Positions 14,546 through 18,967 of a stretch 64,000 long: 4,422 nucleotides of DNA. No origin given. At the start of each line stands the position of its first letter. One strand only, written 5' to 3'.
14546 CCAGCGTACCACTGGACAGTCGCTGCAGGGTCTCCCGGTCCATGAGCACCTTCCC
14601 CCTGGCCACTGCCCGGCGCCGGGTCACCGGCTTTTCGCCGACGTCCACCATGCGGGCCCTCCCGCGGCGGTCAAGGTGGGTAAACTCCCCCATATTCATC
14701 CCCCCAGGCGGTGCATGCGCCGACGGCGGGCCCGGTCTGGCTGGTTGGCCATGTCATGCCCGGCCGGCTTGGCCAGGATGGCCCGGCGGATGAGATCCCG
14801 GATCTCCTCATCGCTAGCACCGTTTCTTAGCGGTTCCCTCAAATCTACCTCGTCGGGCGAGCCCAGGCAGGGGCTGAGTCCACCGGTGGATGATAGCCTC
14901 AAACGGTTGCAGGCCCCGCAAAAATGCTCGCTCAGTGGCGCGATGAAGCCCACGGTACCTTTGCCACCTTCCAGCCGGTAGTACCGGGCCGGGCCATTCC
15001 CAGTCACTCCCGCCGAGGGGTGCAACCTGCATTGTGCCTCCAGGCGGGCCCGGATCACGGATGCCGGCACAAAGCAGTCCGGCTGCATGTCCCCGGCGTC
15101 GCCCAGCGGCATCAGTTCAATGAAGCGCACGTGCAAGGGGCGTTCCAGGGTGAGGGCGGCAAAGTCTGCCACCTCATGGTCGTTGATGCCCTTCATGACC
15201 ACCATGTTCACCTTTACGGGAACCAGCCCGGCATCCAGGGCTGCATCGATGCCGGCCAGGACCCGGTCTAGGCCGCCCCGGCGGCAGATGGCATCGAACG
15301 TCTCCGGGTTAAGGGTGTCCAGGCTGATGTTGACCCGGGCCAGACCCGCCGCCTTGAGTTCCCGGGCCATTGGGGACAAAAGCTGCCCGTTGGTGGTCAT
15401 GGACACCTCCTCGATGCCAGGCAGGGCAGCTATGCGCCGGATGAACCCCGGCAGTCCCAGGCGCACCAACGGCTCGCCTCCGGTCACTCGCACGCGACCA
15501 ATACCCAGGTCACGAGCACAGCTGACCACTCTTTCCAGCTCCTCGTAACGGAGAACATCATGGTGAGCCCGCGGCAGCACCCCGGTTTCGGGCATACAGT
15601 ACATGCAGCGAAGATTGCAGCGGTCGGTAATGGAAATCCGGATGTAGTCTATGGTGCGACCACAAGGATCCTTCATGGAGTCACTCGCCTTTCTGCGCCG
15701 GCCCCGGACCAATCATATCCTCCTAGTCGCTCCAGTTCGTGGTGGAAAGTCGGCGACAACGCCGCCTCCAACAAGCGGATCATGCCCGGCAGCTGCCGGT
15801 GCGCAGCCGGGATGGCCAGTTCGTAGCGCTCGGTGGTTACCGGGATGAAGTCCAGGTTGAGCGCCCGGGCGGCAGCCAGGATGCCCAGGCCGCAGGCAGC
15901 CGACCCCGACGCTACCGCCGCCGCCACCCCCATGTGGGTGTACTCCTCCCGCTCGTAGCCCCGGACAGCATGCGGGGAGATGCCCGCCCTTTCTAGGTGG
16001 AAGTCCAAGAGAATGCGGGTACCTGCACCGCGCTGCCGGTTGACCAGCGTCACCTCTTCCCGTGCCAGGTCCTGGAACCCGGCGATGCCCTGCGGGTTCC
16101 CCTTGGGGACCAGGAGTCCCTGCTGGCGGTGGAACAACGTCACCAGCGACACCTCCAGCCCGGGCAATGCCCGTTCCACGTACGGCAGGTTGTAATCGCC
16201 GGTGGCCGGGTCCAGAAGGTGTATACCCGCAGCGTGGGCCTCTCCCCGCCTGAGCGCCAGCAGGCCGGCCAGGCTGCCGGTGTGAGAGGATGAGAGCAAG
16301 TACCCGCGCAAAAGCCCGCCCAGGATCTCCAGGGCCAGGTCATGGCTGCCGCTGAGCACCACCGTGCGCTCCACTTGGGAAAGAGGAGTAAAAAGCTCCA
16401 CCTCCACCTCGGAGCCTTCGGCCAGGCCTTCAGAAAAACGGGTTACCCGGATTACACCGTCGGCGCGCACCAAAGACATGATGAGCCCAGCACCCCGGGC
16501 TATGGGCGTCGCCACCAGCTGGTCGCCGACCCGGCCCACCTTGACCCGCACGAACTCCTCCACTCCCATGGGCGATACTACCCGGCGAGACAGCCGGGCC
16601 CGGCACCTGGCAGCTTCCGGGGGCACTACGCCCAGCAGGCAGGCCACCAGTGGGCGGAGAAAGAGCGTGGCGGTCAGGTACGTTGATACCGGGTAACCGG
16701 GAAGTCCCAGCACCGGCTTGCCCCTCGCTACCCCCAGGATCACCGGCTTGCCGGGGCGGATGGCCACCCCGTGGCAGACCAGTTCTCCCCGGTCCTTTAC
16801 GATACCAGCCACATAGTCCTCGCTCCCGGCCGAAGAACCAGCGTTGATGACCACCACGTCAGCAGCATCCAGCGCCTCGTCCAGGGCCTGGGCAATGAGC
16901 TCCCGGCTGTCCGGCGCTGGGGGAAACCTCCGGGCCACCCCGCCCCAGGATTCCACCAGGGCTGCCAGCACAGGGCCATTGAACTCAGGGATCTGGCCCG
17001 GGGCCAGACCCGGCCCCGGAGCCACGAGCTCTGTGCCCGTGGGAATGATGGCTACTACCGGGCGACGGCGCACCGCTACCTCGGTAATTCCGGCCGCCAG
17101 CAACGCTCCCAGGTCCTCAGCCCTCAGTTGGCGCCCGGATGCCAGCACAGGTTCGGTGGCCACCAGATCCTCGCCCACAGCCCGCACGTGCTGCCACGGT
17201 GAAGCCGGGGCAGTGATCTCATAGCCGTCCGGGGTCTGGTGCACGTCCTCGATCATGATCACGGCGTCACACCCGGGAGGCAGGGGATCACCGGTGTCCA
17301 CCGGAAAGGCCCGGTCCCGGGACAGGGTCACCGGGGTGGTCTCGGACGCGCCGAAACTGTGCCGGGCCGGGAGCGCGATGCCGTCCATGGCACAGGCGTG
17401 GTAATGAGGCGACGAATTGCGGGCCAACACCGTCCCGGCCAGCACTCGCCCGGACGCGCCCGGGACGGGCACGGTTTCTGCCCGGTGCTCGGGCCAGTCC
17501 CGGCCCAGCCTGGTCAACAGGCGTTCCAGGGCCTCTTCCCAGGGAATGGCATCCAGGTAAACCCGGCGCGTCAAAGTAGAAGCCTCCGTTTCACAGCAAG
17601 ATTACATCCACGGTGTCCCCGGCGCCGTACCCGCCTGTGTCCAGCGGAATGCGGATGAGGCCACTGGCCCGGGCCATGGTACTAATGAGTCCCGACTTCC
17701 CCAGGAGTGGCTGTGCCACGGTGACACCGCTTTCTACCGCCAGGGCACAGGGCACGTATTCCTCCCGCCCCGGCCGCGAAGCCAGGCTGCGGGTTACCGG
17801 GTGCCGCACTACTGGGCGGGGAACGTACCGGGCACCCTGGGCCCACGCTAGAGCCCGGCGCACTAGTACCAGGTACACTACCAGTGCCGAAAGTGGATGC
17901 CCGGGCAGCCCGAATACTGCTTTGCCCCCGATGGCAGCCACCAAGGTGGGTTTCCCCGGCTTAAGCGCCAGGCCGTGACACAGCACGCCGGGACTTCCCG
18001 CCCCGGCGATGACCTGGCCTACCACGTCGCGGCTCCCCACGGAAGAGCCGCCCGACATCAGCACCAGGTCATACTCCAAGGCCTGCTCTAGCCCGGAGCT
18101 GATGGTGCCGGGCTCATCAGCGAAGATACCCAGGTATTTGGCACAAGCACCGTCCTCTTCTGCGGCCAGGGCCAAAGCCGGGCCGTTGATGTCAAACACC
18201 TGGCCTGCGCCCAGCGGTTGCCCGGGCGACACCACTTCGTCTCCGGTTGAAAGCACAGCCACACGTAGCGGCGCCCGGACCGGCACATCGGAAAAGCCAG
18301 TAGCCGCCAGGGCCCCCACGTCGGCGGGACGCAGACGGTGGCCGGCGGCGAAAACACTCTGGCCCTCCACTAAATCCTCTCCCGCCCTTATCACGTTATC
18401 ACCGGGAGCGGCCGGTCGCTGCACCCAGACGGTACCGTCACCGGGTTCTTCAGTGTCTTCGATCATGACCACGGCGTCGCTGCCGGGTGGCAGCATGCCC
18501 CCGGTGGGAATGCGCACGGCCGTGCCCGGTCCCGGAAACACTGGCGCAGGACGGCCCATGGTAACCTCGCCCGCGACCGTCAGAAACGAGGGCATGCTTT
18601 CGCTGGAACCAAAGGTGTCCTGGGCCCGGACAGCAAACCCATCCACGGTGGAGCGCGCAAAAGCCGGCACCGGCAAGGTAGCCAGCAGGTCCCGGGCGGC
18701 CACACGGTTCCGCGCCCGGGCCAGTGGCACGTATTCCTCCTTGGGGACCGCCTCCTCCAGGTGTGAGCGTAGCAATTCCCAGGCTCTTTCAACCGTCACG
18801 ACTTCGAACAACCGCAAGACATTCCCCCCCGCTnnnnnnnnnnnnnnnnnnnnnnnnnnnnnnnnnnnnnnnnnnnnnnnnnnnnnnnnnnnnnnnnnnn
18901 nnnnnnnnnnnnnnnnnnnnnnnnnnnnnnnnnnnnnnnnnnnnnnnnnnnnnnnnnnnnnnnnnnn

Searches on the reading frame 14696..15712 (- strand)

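Call 30: search_protein_families(library=pfam, proteins=[window:14696-15712:-], max_evalue=0.001)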
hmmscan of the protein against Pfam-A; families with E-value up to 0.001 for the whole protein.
window:14696-15712:- (338 aa): 2 families
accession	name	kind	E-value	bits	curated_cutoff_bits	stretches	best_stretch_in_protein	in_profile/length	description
PF06463.18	Mob_synth_C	-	8e-37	126.5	37.4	1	194-320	2-127/128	Molybdenum Cofactor Synthesis C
PF04055.27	Radical_SAM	-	2.6e-34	119.2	29.5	1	26-186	1-164/166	Radical SAM superfamily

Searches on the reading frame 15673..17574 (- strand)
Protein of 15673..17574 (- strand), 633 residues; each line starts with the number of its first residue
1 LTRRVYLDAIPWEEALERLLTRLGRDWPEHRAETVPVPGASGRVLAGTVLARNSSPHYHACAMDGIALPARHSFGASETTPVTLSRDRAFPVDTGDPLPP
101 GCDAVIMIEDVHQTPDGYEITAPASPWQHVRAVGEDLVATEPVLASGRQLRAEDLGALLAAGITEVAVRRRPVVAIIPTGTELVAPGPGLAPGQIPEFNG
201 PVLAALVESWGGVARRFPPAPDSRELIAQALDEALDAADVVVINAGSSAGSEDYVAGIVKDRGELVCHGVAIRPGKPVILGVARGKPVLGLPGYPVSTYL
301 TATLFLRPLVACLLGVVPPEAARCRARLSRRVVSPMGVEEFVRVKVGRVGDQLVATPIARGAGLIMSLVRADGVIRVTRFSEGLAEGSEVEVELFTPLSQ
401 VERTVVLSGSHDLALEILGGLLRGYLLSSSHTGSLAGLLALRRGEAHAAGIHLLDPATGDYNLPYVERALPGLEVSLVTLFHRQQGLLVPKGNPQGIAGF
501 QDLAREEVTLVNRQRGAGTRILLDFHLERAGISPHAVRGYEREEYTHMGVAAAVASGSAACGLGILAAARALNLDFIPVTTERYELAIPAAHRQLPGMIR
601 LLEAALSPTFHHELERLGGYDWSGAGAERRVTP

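Call 30: search_protein_families(library=pfam, proteins=[window:15673-17574:-], max_evalue=0.001)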
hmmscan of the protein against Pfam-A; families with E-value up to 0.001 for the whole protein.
window:15673-17574:- (633 aa): 4 families
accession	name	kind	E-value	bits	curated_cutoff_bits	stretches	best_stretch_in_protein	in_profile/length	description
PF12727.12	PBP_like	-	3.5e-71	238.8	27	1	423-604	9-191/193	PBP superfamily domain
PF03453.22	MoeA_N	-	1.6e-34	119.4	30.8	1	10-162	1-160/160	MoeA N-terminal region (domain I and II)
PF00994.29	MoCF_biosynth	-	1.9e-22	79.9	26.6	1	175-310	1-142/144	Probable molybdopterin binding domain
PF03454.20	MoeA_C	-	4.2e-14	53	22.1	1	325-395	1-72/72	MoeA C-terminal region (domain IV)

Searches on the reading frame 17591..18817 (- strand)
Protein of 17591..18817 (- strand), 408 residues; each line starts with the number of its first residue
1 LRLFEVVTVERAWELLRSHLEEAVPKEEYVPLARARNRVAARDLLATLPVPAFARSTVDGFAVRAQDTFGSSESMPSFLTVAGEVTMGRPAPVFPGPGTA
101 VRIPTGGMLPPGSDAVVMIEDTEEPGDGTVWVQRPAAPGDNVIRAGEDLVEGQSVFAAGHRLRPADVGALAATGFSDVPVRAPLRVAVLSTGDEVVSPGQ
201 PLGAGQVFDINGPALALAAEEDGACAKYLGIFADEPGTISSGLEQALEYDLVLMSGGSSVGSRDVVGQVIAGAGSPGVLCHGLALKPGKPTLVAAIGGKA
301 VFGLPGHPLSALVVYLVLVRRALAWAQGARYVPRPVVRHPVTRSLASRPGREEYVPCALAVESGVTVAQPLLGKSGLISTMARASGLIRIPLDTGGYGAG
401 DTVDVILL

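Call 30: search_protein_families(library=pfam, proteins=[window:17591-18817:-], max_evalue=0.001)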
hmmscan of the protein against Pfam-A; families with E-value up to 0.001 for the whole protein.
window:17591-18817:- (408 aa): 3 families
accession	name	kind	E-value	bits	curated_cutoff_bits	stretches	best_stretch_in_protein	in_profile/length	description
PF03453.22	MoeA_N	-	7.3e-46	156.2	30.8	1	8-174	2-160/160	MoeA N-terminal region (domain I and II)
PF00994.29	MoCF_biosynth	-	1.7e-25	89.9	26.6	1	187-323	1-142/144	Probable molybdopterin binding domain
PF03454.20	MoeA_C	-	8e-17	61.7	22.1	1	340-408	3-72/72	MoeA C-terminal region (domain IV)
